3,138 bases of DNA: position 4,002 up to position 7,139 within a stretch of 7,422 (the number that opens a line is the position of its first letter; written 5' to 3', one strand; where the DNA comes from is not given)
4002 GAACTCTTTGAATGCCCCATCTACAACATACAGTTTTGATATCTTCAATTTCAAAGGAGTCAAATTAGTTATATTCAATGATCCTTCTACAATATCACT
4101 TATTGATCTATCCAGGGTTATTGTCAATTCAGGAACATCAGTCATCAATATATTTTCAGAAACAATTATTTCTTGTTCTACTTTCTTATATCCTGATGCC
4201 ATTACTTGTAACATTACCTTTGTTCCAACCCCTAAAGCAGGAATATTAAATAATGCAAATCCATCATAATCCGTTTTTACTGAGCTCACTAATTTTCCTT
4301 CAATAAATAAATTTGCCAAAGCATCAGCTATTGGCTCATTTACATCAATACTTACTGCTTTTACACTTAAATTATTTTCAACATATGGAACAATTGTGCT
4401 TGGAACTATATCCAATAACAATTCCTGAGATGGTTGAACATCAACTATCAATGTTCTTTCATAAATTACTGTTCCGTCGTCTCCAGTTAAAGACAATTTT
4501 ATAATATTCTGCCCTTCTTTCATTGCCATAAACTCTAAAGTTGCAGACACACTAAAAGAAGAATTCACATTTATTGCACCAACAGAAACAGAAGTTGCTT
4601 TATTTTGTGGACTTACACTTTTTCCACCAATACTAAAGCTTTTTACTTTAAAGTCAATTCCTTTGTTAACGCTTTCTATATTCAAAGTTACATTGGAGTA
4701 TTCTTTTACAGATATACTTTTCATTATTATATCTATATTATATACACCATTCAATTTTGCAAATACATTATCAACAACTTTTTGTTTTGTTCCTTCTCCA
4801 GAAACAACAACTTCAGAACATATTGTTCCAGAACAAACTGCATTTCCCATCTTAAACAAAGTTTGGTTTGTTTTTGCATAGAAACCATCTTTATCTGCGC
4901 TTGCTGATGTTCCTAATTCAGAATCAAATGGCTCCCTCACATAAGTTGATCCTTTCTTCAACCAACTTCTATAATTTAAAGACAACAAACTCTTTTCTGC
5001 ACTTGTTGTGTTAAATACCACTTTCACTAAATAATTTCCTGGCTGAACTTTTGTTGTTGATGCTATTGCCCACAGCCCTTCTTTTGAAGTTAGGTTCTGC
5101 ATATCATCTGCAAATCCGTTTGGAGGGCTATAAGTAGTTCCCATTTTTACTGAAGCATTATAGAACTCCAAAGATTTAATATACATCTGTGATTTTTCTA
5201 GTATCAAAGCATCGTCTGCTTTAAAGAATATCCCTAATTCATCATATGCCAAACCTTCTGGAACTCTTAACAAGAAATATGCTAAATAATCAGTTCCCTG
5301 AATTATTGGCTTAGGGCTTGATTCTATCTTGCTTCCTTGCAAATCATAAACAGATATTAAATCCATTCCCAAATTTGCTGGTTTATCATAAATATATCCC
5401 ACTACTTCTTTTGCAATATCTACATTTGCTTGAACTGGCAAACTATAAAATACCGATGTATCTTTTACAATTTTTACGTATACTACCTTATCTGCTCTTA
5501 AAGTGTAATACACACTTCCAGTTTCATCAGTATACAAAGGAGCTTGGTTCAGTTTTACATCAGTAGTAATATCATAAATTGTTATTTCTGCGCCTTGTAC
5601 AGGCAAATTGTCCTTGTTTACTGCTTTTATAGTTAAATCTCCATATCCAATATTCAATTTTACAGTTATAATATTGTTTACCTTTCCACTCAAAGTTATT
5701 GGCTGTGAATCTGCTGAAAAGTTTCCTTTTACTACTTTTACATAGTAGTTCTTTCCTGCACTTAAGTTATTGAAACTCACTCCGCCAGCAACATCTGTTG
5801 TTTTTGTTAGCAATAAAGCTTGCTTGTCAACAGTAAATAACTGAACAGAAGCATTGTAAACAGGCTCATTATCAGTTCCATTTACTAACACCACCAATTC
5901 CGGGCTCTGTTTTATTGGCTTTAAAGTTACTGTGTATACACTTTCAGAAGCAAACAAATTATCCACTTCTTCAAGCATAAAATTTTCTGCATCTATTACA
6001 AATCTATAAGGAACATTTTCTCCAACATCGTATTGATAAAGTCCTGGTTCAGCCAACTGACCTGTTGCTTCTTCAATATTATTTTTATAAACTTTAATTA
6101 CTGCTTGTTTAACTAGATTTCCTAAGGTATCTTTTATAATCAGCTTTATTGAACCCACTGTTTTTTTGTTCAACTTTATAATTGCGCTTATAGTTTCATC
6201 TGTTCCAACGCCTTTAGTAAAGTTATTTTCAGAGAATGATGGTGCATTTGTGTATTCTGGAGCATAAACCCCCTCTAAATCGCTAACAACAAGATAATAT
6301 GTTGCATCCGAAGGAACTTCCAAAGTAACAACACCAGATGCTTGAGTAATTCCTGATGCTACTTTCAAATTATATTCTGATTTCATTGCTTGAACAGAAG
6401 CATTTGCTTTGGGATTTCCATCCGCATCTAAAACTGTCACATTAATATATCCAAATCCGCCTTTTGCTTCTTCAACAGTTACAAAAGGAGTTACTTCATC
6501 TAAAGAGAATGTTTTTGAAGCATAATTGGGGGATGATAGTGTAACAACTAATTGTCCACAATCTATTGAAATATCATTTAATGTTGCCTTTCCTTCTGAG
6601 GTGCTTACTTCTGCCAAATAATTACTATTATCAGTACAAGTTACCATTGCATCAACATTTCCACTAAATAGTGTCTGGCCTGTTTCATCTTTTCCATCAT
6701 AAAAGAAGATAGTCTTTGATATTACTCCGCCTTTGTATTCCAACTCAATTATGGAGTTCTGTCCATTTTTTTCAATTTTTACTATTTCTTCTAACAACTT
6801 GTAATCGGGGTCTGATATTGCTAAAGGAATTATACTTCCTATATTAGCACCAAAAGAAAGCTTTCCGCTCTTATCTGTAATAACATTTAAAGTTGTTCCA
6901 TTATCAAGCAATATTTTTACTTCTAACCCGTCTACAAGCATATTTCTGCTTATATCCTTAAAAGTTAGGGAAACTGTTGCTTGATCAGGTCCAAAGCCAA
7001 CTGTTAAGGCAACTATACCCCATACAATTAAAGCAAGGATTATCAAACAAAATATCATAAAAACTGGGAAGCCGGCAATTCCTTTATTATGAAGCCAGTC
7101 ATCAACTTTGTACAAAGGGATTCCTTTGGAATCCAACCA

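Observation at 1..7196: One giant, still-incomplete surface-protein gene fills 97% of the window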

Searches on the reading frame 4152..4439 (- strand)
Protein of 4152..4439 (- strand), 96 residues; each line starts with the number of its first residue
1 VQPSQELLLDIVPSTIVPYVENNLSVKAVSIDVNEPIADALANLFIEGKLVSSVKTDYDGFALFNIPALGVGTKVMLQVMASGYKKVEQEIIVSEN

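Call 67: search_protein_families(library=pfam, proteins=[window:4152-4439:-], max_evalue=1)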
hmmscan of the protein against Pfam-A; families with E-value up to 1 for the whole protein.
window:4152-4439:- (96 aa): 5 families
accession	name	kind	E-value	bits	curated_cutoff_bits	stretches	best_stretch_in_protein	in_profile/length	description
PF11974.14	bMG3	-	0.0025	18.2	34.9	1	21-80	12-73/103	Bacterial alpha-2-macroglobulin MG3 domain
PF13715.12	CarbopepD_reg_2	-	0.021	15.3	32.2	1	34-95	11-66/88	CarboxypepD_reg-like domain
PF13620.12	CarboxypepD_reg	-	0.043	14.6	32.3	1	34-94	11-70/82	Carboxypeptidase regulatory-like domain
PF03785.20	Peptidase_C25_C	-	0.067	13.5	25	1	22-87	10-74/79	Peptidase family C25, C terminal ig-like domain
PF09268.16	Clathrin-link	-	0.15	11.8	21.2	1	14-25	2-13/24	Clathrin, heavy-chain linker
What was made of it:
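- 4161..4445 (-): Seventh prealbumin-like module, aa 918-1012. Weak bMG3/CarboxypepD_reg Pfam hits (call 67).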

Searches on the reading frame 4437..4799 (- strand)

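Call 67: search_protein_families(library=pfam, proteins=[window:4437-4799:-], max_evalue=1)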
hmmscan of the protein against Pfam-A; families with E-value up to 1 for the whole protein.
window:4437-4799:- (121 aa): 2 families
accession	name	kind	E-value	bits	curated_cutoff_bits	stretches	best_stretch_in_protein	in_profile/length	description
PF03718.19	Glyco_hydro_49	-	0.0082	16.6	27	1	23-82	55-111/118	Glycosyl hydrolase family 49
PF12733.13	Cadherin-like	-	0.091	13.7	24.2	1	62-114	33-81/89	Cadherin-like beta sandwich domain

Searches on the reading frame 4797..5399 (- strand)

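Call 67: search_protein_families(library=pfam, proteins=[window:4797-5399:-], max_evalue=1)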
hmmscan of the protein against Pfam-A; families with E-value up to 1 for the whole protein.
window:4797-5399:- (201 aa): 1 family
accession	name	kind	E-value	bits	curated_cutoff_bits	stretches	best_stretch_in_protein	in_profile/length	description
PF06703.16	SPC25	-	0.077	13.2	24.3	1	105-164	90-156/159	Microsomal signal peptidase 25 kDa subunit (SPC25)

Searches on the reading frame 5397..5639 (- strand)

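Call 67: search_protein_families(library=pfam, proteins=[window:5397-5639:-], max_evalue=1)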
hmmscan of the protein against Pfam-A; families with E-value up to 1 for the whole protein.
window:5397-5639:- (81 aa): 3 families
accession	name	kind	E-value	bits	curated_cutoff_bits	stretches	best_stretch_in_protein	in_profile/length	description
PF17802.7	SpaA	-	0.0049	17.4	23.1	1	2-46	3-48/91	Prealbumin-like fold domain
PF02369.22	Big_1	-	0.012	16.1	34.9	1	2-57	21-76/93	Bacterial Ig-like domain (group 1)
PF17268.7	DUF5334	-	0.041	14.6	25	1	7-29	14-36/71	Family of unknown function (DUF5334)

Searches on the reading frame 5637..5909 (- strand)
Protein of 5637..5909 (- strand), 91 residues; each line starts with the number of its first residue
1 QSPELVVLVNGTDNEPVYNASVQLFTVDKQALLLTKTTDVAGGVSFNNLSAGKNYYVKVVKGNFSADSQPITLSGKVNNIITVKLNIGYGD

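Call 67: search_protein_families(library=pfam, proteins=[window:5637-5909:-], max_evalue=1)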
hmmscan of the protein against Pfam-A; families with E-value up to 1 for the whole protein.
window:5637-5909:- (91 aa): 6 families
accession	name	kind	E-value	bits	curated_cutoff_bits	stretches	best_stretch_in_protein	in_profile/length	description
PF13620.12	CarboxypepD_reg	-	4.9e-07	30.4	32.3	1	9-85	6-81/82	Carboxypeptidase regulatory-like domain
PF17802.7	SpaA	-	2.9e-05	24.6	23.1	1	10-71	9-72/91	Prealbumin-like fold domain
PF17210.9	SdrD_B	-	4.5e-05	24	29.7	1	12-62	19-67/112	SdrD B-like domain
PF11974.14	bMG3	-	7.8e-05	23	34.9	1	7-60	18-75/103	Bacterial alpha-2-macroglobulin MG3 domain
PF23608.1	Ig_ILCR1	-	0.054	14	27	1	29-64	54-88/114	ILCR1 Ig-like domain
PF24025.1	Ig_DR_A0283-like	-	0.11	13.3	27.1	1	4-61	8-64/102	DR_A0283-like, Ig-like domain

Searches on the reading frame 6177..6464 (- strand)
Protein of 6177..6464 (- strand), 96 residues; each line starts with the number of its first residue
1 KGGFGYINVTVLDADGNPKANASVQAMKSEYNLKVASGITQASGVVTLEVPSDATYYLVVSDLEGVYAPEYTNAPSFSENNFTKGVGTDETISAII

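Call 67: search_protein_families(library=pfam, proteins=[window:6177-6464:-], max_evalue=1)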
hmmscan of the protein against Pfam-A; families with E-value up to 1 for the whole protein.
window:6177-6464:- (96 aa): 8 families
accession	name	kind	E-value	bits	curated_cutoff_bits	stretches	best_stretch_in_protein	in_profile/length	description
PF13620.12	CarboxypepD_reg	-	6.5e-06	26.8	32.3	1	7-62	2-56/82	Carboxypeptidase regulatory-like domain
PF02369.22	Big_1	-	5.1e-05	23.7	34.9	1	7-53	21-69/93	Bacterial Ig-like domain (group 1)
PF11974.14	bMG3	-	0.0049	17.2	34.9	1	14-60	23-74/103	Bacterial alpha-2-macroglobulin MG3 domain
PF24107.1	DUF7382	-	0.028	14.7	27.4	1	6-48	21-64/65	Domain of unknown function (DUF7382)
PF05688.17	BIg21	-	0.059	14.4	27.4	0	7-26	6-25/109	Bacterial Immunoglobulin-like 21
PF17789.7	MG4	-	0.065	13.9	24.7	1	7-50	18-60/95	Macroglobulin domain MG4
PF10670.15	DUF4198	-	0.12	12.9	34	1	8-60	150-205/209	Domain of unknown function (DUF4198)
PF03272.18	Mucin_bdg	-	0.14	12.4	27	1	6-31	40-65/116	Putative mucin or carbohydrate-binding module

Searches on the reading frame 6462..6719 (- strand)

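Call 67: search_protein_families(library=pfam, proteins=[window:6462-6719:-], max_evalue=1)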
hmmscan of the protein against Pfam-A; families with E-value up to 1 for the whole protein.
window:6462-6719:- (86 aa): 2 families
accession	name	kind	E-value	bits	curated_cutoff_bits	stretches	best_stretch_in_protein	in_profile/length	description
PF16277.11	DUF4926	-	0.058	13.2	29.1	1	11-46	10-45/57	Domain of unknown function (DUF4926)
PF17845.7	FbpC_C_terminal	-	0.071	13.7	25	1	43-64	10-31/55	FbpC C-terminal regulatory nucleotide binding domain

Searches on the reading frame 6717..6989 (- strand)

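Call 67: search_protein_families(library=pfam, proteins=[window:6717-6989:-], max_evalue=1)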
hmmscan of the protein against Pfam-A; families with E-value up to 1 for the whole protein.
window:6717-6989:- (91 aa): 2 families
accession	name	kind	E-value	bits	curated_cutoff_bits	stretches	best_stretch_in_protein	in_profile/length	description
PF09134.16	Invasin_D3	-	0.029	15.3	33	1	2-44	20-63/98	Invasin, domain 3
PF17802.7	SpaA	-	0.15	12.6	23.1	1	11-77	8-81/91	Prealbumin-like fold domain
